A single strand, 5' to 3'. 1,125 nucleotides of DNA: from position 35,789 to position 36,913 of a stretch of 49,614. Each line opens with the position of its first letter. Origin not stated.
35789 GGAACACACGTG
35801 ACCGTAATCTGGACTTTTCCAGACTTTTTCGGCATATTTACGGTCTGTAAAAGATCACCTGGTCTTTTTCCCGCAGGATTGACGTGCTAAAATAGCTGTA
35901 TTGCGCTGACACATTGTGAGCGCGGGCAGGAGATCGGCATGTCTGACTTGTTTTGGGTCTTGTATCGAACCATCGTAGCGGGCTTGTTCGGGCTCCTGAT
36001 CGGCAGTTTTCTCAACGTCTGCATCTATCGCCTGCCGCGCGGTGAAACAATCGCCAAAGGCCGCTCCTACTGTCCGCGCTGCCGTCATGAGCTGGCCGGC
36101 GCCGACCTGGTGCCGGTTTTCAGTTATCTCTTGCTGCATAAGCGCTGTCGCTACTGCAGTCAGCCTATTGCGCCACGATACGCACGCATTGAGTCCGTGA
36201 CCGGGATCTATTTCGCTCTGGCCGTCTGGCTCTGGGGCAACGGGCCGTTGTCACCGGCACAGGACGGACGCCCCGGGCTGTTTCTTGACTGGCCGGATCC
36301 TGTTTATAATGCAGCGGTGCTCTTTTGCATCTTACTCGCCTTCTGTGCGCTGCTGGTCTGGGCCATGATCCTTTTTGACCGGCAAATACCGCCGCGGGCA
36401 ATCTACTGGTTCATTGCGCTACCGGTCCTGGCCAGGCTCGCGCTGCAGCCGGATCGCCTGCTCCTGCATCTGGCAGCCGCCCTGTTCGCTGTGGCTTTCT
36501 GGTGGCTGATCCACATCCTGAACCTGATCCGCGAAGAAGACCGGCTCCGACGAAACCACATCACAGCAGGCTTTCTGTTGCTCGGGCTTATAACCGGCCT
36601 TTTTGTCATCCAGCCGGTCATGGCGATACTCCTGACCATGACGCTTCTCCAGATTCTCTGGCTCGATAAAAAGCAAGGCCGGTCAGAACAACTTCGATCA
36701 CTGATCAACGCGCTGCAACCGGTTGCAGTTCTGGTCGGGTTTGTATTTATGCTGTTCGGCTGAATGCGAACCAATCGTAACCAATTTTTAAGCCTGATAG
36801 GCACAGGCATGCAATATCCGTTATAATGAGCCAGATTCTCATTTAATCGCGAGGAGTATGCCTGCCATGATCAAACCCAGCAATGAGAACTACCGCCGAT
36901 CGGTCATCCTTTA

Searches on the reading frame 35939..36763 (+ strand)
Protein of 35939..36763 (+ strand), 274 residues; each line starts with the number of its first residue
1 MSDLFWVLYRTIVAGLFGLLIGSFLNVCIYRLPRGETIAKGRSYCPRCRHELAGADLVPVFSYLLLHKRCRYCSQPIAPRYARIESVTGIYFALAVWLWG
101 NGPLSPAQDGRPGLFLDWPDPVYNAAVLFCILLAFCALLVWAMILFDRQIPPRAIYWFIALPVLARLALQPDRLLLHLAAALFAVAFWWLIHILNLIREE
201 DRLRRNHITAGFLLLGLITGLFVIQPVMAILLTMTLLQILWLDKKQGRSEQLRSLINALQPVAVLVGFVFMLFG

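Call 5: search_protein_families(library=pfam, proteins=[window:35939-36763:+], max_evalue=0.1)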
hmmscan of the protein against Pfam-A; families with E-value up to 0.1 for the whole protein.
window:35939-36763:+ (274 aa): 2 families
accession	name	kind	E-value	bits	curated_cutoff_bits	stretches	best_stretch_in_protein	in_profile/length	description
PF06750.18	A24_N_bact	-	1.4e-31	108.8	23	1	16-98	1-83/84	Bacterial Peptidase A24 N-terminal domain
PF12773.13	DZR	-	0.011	16.3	27.3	1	36-79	6-36/45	Double zinc ribbon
